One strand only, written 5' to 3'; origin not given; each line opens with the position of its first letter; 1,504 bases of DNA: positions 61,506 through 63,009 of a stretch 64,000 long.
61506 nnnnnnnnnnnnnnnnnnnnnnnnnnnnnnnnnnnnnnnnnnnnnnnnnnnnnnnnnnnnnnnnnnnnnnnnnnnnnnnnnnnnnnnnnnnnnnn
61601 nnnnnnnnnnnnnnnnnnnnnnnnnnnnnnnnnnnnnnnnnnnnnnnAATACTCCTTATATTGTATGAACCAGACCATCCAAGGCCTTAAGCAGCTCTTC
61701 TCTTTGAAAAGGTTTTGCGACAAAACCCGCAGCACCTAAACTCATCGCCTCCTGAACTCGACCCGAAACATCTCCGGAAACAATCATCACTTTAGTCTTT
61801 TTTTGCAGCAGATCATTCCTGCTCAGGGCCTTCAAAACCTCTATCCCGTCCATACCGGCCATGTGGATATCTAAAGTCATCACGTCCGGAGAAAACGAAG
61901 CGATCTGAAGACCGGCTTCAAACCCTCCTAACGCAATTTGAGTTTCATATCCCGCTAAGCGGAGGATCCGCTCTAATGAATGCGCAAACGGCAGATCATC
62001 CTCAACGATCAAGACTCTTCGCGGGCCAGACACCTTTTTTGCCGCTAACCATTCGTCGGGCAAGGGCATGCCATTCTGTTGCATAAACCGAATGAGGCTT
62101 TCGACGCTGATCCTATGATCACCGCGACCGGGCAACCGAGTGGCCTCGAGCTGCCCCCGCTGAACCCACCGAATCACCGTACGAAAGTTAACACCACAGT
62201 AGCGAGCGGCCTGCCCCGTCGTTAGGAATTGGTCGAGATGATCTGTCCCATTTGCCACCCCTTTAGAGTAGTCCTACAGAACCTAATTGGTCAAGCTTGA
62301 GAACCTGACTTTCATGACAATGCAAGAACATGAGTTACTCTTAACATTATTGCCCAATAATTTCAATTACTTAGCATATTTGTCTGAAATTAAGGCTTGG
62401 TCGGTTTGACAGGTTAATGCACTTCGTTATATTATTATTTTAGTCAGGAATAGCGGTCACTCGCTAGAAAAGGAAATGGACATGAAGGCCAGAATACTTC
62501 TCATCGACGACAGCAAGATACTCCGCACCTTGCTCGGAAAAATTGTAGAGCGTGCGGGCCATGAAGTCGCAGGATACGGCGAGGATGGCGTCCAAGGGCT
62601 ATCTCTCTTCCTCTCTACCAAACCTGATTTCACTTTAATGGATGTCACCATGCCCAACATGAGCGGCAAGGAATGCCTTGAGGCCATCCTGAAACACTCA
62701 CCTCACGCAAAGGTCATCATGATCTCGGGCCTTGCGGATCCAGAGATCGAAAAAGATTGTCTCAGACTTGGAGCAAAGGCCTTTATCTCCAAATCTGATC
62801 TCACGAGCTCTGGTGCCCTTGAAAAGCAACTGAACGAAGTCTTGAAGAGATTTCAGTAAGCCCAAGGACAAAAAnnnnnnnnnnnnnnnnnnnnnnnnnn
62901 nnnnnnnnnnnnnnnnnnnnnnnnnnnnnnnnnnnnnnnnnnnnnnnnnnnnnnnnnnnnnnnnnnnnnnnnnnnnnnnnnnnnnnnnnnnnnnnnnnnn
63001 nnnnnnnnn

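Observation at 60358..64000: Two-component cluster with duplicated soluble HK cores and a CheX-like-domain/histidine-kinase fusion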

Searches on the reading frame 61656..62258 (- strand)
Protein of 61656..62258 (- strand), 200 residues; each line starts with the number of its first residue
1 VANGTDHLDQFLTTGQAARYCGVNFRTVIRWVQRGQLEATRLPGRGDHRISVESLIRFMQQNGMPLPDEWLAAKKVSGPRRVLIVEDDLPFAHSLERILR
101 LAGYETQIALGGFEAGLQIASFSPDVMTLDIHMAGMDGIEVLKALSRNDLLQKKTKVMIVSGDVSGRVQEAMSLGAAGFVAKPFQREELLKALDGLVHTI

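Call 5: search_protein_families(library=pfam, proteins=[window:61656-62258:-], max_evalue=0.1)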
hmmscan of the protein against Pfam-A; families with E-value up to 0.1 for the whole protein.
window:61656-62258:- (200 aa): 6 families
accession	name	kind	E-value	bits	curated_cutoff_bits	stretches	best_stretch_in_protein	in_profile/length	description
PF00072.30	Response_reg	-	4.4e-22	78.8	30.2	1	82-193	1-110/111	Response regulator receiver domain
PF12728.13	HTH_17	-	7.2e-10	39.4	27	1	11-62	1-50/51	Helix-turn-helix domain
PF00376.29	MerR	-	0.0003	21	28.2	1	13-44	1-33/38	MerR family regulatory protein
PF13411.12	MerR_1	-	0.007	16.9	21.6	1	13-66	2-59/69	MerR HTH family regulatory protein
PF13384.12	HTH_23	-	0.011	16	24.6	1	12-34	18-40/50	Homeodomain-like domain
PF13338.12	AbiEi_4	-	0.04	14.5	25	0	11-38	13-39/49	Transcriptional regulator, AbiEi antitoxin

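Call 6: search_protein_families(library=ncbifam, proteins=[window:61656-62258:-], max_evalue=0.1)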
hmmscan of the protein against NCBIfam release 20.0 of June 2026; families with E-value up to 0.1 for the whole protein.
window:61656-62258:- (200 aa): 103 families (the best 25 are shown)
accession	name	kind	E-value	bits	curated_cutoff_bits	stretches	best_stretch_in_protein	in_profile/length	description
NF045717.1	DVU0259_DivK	exception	3e-14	53.2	160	1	80-193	3-112/117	DVU0259 family response regulator domain-containing protein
NF006900.1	PRK09390.1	equivalog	1.8e-13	50.5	255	1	80-194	5-117/203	response regulator FixJ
NF008469.0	PRK11361.1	equivalog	1.8e-13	50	714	1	80-189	5-112/461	acetoacetate metabolism transcriptional regulator AtoC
NF045991.1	RespRegCtrARhodob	equivalog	2.2e-13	50.5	350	1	81-197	2-116/224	response regulator transcription factor CtrA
NF040689.1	MtrAB_MtrA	equivalog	1.9e-12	47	300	1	82-191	1-107/219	MtrAB system response regulator MtrA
NF001965.0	PRK00742.1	subfamily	1.9e-12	47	293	1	81-187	5-112/357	chemotaxis-specific protein-glutamate methyltransferase CheB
NF040534.1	resp_reg_YycF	equivalog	2.2e-12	46.7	340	1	81-191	2-109/231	response regulator YycF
TIGR02154.1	PhoB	equivalog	2.3e-12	46.7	296.2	1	80-193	3-116/226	phosphate regulon transcriptional regulator PhoB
NF007969.0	PRK10693.1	equivalog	4.3e-12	45.7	329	1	80-187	8-113/337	two-component system response regulator RssB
NF012023.0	PRK15479.1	equivalog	6.7e-12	45.4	337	1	81-195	2-114/224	transcriptional regulator TctD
NF009206.0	PRK12555.1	subfamily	8.7e-12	44.6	342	1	81-186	2-108/340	chemotaxis-specific protein-glutamate methyltransferase CheB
NF041367.1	CheY_Halo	equivalog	1.3e-11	44.8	200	1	83-195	2-112/114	chemotaxis protein CheY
NF007935.0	PRK10651.1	equivalog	1.6e-11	43.8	250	1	79-194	6-121/216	two-component system response regulator NarL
NF051870.1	NAssimRespRegNtrX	equivalog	3.7e-11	42.6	600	1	81-192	3-114/452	nitrogen assimilation response regulator NtrX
TIGR02875.1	spore_0_A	equivalog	6.7e-11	41.9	200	1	81-194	4-119/262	sporulation transcription factor Spo0A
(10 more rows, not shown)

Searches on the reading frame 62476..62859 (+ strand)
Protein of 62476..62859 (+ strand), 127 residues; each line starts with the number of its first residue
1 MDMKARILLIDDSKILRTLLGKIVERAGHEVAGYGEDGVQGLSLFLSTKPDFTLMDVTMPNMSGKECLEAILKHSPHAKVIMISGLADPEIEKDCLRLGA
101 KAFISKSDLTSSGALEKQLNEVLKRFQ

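Call 5: search_protein_families(library=pfam, proteins=[window:62476-62859:+], max_evalue=0.1)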
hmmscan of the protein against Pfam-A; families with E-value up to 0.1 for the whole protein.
window:62476-62859:+ (127 aa): 1 family
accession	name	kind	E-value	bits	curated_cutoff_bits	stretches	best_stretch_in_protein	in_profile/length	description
PF00072.30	Response_reg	-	7.2e-21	74.9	30.2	1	7-107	1-100/111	Response regulator receiver domain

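Call 6: search_protein_families(library=ncbifam, proteins=[window:62476-62859:+], max_evalue=0.1)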
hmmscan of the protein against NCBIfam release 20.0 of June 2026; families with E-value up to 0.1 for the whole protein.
window:62476-62859:+ (127 aa): 99 families (the best 25 are shown)
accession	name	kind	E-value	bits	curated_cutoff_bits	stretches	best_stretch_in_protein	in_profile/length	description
NF001965.0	PRK00742.1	subfamily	2.7e-21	76.2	293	1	3-125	2-126/357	chemotaxis-specific protein-glutamate methyltransferase CheB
NF041367.1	CheY_Halo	equivalog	2.5e-19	69.7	200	1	7-107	1-100/114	chemotaxis protein CheY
NF009206.0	PRK12555.1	subfamily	1.8e-16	60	342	1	6-125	2-123/340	chemotaxis-specific protein-glutamate methyltransferase CheB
NF008469.0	PRK11361.1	equivalog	2.5e-15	56.1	714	1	2-106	2-105/461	acetoacetate metabolism transcriptional regulator AtoC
TIGR02875.1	spore_0_A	equivalog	2e-14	53.5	200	1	4-107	2-108/262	sporulation transcription factor Spo0A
NF045505.1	RR_RssB_Pseudo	equivalog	2.3e-14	53.2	700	1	3-125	4-124/394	two-component system response regulator RssB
NF052445.1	RespRegMctR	equivalog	1.3e-13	50.8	300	1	6-107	3-105/205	two-component system response regulator MctR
NF007935.0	PRK10651.1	equivalog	3.4e-13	49.3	250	1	3-106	5-109/216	two-component system response regulator NarL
NF046022.1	RespRegCpdRBruc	equivalog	3.7e-13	49.5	180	1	5-94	2-90/120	cell cycle two-component system response regulator CpdR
NF007969.0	PRK10693.1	equivalog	4.2e-13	49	329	1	5-106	8-108/337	two-component system response regulator RssB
NF007018.1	PRK09483.1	equivalog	4.3e-13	49.4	280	1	6-108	3-106/217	UvrY/SirA/GacA family response regulator transcription factor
NF045944.1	ResRegRpaBCyano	equivalog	7.8e-13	48.3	330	1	8-126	1-115/229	response regulator transcription factor RpaB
NF041733.1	resp_reg_CseB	equivalog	1.7e-11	43.9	350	1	6-125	2-117/228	two-component system response regulator CseB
NF047793.1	ResRegPgtA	equivalog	9.1e-11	41.2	650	1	4-107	5-107/414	two-component system response regulator PgtA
NF006900.1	PRK09390.1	equivalog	9.7e-11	41.6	255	1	1-106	1-105/203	response regulator FixJ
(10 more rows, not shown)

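Call 8: find_encoding_contigs(protein=window:62476-62859:+, flank=10000, max_places=6)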
Protein window:62476-62859:+ (127 aa): no gene with exactly this product is on record in the collection.
